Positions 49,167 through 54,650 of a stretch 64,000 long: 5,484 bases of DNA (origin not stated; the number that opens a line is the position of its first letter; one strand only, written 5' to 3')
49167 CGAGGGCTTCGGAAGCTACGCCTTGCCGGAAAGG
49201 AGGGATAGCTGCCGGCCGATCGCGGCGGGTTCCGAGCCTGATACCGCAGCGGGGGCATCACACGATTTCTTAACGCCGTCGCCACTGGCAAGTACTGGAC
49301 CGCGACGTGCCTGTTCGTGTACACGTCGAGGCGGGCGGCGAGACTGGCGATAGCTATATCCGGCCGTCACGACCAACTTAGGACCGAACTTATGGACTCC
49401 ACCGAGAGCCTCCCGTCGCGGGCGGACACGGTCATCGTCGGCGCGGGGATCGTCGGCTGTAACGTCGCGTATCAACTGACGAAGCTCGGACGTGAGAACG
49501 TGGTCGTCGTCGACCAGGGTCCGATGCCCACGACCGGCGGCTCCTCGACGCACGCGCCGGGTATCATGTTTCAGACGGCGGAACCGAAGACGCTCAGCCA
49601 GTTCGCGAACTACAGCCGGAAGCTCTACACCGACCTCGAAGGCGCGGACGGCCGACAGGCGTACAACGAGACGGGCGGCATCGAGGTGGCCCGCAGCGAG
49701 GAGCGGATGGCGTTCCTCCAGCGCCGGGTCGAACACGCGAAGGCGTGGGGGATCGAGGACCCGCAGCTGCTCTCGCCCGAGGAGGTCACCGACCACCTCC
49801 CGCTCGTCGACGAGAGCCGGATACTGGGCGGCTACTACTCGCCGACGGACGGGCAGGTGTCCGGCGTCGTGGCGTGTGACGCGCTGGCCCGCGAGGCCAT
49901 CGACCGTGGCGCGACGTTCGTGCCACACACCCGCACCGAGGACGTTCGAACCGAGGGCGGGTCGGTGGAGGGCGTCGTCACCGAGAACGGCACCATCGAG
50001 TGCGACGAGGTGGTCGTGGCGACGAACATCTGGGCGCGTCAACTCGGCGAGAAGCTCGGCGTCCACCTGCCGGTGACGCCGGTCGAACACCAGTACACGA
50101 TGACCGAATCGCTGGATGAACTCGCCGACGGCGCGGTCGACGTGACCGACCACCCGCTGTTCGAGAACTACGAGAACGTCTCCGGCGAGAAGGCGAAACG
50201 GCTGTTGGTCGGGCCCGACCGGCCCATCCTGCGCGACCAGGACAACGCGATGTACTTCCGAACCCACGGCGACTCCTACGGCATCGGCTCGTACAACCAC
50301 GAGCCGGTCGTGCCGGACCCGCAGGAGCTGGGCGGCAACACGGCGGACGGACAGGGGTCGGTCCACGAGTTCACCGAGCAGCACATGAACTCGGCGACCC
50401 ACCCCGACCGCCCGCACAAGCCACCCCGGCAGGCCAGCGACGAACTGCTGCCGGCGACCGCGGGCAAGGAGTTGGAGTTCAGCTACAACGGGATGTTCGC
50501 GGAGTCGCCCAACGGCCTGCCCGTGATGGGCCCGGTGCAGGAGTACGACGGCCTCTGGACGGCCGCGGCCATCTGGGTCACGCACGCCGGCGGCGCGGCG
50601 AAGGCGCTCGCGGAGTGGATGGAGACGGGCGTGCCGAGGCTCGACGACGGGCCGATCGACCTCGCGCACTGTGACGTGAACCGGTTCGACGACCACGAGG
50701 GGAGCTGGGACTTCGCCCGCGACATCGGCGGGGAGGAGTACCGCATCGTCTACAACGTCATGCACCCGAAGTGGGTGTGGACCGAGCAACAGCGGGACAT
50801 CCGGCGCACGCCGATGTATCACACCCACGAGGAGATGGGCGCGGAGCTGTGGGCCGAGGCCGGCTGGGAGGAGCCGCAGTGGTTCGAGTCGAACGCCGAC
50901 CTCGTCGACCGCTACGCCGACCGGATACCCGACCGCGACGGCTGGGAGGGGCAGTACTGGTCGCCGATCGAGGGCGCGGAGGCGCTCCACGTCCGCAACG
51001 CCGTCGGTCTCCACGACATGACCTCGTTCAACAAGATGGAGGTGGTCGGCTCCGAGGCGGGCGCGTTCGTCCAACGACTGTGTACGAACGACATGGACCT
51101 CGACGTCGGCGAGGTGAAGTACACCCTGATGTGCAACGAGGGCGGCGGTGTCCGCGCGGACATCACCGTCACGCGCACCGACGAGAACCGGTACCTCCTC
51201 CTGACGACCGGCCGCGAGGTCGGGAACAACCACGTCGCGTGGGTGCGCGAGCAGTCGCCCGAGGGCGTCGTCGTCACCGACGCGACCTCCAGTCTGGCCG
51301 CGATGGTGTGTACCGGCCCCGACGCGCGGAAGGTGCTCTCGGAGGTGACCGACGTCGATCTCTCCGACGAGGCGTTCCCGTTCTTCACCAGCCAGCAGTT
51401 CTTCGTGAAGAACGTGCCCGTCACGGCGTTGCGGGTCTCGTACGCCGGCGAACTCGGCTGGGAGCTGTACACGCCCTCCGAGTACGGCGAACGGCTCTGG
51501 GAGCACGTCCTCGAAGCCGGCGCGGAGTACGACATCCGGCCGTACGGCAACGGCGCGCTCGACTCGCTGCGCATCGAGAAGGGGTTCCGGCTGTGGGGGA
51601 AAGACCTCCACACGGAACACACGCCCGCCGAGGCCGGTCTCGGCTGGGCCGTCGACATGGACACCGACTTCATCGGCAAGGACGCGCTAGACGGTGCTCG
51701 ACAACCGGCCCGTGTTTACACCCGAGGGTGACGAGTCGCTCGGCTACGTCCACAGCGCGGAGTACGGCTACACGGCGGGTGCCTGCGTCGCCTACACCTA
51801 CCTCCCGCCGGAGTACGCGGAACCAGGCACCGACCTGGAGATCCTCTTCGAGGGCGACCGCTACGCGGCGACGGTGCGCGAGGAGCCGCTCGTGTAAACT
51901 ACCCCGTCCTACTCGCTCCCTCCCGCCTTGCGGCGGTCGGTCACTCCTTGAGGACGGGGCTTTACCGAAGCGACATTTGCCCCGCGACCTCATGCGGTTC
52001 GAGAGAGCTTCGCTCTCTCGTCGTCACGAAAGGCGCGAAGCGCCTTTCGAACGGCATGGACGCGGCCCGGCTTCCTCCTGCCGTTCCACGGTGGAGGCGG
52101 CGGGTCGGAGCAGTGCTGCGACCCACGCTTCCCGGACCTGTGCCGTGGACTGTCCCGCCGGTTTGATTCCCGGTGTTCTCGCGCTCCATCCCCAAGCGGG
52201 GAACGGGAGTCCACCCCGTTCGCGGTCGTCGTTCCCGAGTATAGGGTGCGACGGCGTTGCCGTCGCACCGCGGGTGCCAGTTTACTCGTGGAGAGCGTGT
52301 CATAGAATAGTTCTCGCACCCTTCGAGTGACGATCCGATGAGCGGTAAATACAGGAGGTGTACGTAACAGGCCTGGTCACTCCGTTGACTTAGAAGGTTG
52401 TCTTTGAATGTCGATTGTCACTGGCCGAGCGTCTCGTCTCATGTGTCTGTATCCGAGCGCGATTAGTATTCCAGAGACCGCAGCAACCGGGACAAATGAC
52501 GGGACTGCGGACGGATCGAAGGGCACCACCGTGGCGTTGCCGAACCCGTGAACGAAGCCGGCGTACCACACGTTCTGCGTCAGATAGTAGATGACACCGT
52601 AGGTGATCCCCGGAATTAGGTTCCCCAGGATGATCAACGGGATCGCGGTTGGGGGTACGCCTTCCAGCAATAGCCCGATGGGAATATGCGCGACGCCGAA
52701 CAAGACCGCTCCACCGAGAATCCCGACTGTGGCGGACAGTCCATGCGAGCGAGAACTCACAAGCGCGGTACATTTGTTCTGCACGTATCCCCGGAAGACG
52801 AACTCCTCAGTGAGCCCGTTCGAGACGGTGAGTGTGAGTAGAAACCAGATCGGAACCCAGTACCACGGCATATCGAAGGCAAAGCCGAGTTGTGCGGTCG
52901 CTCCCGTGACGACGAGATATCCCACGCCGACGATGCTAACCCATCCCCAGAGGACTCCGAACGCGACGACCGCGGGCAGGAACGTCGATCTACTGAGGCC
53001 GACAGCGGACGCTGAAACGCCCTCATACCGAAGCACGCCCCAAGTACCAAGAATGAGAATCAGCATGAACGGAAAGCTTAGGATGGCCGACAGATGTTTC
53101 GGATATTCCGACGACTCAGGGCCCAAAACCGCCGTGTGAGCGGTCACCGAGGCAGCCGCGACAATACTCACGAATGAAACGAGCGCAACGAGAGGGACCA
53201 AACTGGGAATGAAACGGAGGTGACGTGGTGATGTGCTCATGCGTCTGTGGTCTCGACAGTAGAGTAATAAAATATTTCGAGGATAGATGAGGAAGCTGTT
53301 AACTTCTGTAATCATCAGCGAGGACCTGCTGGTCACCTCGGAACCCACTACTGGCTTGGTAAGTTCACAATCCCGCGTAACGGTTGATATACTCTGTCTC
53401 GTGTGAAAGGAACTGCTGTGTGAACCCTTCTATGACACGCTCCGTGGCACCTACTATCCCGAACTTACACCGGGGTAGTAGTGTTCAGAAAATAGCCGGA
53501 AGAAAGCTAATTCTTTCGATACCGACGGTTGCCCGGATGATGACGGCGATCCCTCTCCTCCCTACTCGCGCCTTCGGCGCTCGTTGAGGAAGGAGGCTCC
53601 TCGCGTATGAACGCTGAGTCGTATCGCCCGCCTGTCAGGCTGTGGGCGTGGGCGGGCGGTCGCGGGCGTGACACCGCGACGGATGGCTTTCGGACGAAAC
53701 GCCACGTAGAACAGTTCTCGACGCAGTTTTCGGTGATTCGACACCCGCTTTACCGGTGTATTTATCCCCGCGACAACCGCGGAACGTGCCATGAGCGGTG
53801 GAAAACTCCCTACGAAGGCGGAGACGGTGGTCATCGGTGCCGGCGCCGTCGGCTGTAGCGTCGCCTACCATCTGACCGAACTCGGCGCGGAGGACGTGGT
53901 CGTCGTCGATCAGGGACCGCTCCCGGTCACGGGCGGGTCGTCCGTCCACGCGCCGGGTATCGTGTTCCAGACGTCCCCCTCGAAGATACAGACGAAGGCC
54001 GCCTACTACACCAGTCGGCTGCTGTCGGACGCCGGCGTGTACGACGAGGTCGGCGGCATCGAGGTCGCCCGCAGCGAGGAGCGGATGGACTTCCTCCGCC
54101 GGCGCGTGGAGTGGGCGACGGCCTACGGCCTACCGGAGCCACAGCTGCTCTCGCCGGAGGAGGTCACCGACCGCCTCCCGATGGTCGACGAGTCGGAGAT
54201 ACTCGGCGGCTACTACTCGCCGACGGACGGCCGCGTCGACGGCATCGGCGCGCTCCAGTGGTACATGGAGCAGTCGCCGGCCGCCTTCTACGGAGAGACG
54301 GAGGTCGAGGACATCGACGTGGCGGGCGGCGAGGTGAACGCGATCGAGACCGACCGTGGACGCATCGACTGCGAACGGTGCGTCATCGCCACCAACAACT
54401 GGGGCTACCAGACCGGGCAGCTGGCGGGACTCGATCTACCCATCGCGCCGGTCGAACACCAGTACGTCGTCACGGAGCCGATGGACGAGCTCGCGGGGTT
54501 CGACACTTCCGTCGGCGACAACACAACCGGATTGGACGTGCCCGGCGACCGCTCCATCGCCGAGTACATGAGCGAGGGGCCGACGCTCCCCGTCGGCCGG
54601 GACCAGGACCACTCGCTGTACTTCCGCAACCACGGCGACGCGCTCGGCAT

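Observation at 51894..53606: Nested, transposase-free element: an orphan OMEGA-type IS605 derivative carrying a protease-loaded mini-transposon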

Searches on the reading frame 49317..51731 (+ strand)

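Call 11: search_protein_families(library=pfam, proteins=[window:49317-51731:+], max_evalue=0.01)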
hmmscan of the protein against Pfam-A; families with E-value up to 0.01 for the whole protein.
window:49317-51731:+ (804 aa): 9 families
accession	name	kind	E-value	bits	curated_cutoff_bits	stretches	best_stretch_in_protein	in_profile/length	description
PF01571.26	GCV_T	-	3.9e-84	282.3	25.6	1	500-778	1-255/255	Aminomethyltransferase folate-binding domain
PF01266.30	DAO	-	7.1e-54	184.1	27.9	1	37-434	1-353/353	FAD dependent oxidoreductase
PF16350.10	FAO_M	-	3.2e-12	46.9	27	1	446-497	5-55/56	FAD dependent oxidoreductase central domain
PF07992.20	Pyr_redox_2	-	6.3e-08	32.8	26.1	1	26-70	141-176/291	Pyridine nucleotide-disulphide oxidoreductase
PF00890.30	FAD_binding_2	-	4.1e-07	30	20.4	1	37-241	1-206/414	FAD binding domain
PF00070.33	Pyr_redox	-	1e-05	26.4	22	1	38-68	2-31/82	Pyridine nucleotide-disulphide oxidoreductase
PF13450.12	NAD_binding_8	-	1.7e-05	25.5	21.9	1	40-87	1-47/68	NAD(P)-binding Rossmann-like domain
PF00899.27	ThiF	-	0.0015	18.1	28.1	1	35-67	20-52/238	ThiF family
PF02254.24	TrkA_N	-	0.0048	17.6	23.8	0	39-73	2-35/116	TrkA-N domain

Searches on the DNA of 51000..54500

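Call 5: search_rna_families(source=window, start=51000, end=54500, threshold=evalue, max_evalue=1)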
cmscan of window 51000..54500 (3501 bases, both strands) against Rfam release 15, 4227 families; matches with E-value up to 1: 1.
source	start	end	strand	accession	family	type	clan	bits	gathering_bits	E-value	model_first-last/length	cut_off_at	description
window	51895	51964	-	RF02984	DUF3800-X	Gene; sRNA;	-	31.8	38.2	0.00057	1-73/73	no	DUF3800-X RNA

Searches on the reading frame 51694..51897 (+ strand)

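Call 11: search_protein_families(library=pfam, proteins=[window:51694-51897:+], max_evalue=0.01)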
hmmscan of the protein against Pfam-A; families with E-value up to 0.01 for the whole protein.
window:51694-51897:+ (67 aa): 1 family
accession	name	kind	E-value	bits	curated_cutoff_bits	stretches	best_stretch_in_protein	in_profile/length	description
PF08669.17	GCV_T_C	-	2.2e-13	50.3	25.9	1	5-67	19-79/80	Glycine cleavage T-protein C-terminal barrel domain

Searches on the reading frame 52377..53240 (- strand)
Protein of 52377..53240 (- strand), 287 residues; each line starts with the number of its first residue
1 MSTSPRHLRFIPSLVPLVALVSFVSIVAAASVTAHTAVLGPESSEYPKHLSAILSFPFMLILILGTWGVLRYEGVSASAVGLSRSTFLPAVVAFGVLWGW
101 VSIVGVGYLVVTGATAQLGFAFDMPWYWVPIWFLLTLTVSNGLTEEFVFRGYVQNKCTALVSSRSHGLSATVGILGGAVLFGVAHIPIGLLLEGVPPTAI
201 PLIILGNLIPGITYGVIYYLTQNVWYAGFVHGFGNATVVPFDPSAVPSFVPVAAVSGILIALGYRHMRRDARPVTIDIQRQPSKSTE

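Call 11: search_protein_families(library=pfam, proteins=[window:52377-53240:-], max_evalue=0.01)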
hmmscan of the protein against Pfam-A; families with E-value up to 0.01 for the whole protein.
window:52377-53240:- (287 aa): 1 family
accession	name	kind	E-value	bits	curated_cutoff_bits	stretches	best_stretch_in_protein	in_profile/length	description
PF02517.21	Rce1-like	-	4.3e-16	59.4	22.4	1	129-236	3-92/93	Type II CAAX prenyl endopeptidase Rce1-like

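Call 66: search_protein_families(library=ncbifam, proteins=[window:52377-53240:-], max_evalue=0.001)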
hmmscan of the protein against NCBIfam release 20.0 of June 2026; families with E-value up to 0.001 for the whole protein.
window:52377-53240:- (287 aa): 5 families
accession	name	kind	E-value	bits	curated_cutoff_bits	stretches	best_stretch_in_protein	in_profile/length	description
NF040674.1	CPBP_fam_MrtP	equivalog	4.4e-07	29.7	250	1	120-189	236-307/354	myxosortase MrtP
NF033192.3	CPBP_JDVT_MrtJ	equivalog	3.2e-06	27.7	75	1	135-238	2-95/98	JDVT-CTERM system glutamic-type intramembrane protease MrtJ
NF040914.1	Mrt_core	domain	3.2e-06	27.1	100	1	139-237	9-100/108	myxosortase family intramembrane protease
NF040594.1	CPBP_fam_MrtC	equivalog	1.5e-05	24.8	195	1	90-186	74-173/221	myxosortase MrtC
NF041647.1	ABC_perm_CPBP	equivalog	1.8e-05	23.7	435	1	50-239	452-631/636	ABC transporter permease subunit/CPBP intramembrane protease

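Call 69: find_homologous_proteins(query=window:52377-53240:-, max_evalue=1e-10)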
Query window:52377-53240:- (287 aa): 21 proteins with E <= 1e-10 among 8000 candidates.
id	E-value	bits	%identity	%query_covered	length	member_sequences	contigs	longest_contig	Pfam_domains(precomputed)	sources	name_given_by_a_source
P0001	1.4e-175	601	97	100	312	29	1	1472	PF02517.22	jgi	-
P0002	2.0e-155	535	85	100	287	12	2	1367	PF02517.22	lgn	-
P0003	3.5e-121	422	86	80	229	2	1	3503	PF02517.22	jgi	-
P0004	1.5e-118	414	64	98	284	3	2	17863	PF02517.22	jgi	jgi:membrane protease YdiL (CAAX protease family)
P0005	2.5e-118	413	65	100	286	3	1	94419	PF02517.22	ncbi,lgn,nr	ncbi:hypothetical protein BRC82_01575 [Halobacteriales archaeon QS_1_67_19]|nr:MAG: hypothetical pro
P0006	1.3e-117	411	64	100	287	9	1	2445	PF02517.22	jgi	-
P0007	1.6e-106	374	57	100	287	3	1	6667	PF02517.22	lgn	-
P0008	6.8e-106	372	59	99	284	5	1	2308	PF02517.22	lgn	-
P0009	3.8e-98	347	59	98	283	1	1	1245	PF02517.22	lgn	-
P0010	9.2e-94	332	57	94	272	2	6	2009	PF02517.22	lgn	-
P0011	1.3e-90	322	52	100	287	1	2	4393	PF02517.22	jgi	jgi:membrane protease YdiL (CAAX protease family)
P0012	7.3e-85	303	52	99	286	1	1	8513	PF02517.22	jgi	jgi:membrane protease YdiL (CAAX protease family)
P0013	9.5e-85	303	52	97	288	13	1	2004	PF02517.22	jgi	jgi:membrane protease YdiL (CAAX protease family)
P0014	4.4e-83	297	51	97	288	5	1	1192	PF02517.22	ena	-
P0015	8.4e-83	296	51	97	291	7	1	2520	PF02517.22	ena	-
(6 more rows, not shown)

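Call 70: find_encoding_contigs(protein=P0005, flank=2500, max_places=2)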
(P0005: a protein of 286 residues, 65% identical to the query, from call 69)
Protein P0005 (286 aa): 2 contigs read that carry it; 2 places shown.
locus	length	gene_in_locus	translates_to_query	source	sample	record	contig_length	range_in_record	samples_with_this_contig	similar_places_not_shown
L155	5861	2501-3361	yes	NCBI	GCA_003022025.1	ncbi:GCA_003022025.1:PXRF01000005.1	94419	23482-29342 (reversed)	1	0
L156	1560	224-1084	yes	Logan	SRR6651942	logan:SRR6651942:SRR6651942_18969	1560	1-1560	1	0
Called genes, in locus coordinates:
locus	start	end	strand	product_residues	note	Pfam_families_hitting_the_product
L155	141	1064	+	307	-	PF24381:DUF7537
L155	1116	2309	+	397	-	PF01959:DHQS, PF26558:DHQS_2nd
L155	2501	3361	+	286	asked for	PF02517:Rce1-like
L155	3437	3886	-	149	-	PF24460:DUF7575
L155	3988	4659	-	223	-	PF01487:DHquinase_I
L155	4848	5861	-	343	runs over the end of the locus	PF01555:N6_N4_Mtase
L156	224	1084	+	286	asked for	PF02517:Rce1-like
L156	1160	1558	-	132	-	?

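Call 71: find_encoding_contigs(protein=P0004, flank=2500, max_places=2)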
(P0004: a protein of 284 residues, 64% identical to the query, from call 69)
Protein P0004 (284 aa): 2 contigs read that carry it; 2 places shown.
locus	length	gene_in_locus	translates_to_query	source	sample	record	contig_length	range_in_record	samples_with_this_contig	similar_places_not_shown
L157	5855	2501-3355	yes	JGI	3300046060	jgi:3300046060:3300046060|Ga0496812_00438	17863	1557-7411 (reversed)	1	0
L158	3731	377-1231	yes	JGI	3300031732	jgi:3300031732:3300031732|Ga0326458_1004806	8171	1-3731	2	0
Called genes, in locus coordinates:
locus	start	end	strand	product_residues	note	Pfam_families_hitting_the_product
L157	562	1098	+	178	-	PF26602:HVO_2718_N, PF24250:HVO_2718, PF13560:HTH_31 (faint)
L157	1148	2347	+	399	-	PF01411:tRNA-synt_2c, PF07973:tRNA_SAD, PF02272:DHHA1 (weak)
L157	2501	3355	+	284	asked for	PF02517:Rce1-like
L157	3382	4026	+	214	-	PF04307:YdjM (weak)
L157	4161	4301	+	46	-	PF23455:DUF7129, PF13248:Zn_ribbon_3 (faint)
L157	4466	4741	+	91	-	PF00085:Thioredoxin, PF13098:Thioredoxin_2, PF13905:Thioredoxin_8 (faint)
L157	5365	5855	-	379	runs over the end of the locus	PF02749:QRPTase_N, PF01729:QRPTase_C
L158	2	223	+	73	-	?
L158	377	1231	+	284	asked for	PF02517:Rce1-like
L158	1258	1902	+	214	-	PF04307:YdjM (weak)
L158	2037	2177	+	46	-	PF23455:DUF7129, PF13248:Zn_ribbon_3 (faint)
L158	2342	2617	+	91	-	PF00085:Thioredoxin, PF13098:Thioredoxin_2, PF13905:Thioredoxin_8 (faint)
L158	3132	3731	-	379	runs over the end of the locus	PF02749:QRPTase_N, PF01729:QRPTase_C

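Call 72: find_encoding_contigs(protein=P0003, flank=2500, max_places=2)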
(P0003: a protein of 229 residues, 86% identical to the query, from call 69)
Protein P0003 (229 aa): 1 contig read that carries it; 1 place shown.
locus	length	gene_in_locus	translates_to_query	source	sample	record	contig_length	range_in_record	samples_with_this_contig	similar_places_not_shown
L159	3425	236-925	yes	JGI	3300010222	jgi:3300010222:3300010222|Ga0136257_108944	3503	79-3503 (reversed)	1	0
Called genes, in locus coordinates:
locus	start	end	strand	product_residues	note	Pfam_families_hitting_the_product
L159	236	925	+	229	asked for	PF02517:Rce1-like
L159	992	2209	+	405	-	PF13401:AAA_22 (faint), PF00004:AAA, PF05496:RuvB_N (faint), PF07724:AAA_2 (weak), PF07728:AAA_5 (weak), PF17862:AAA_lid_3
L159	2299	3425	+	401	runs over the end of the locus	?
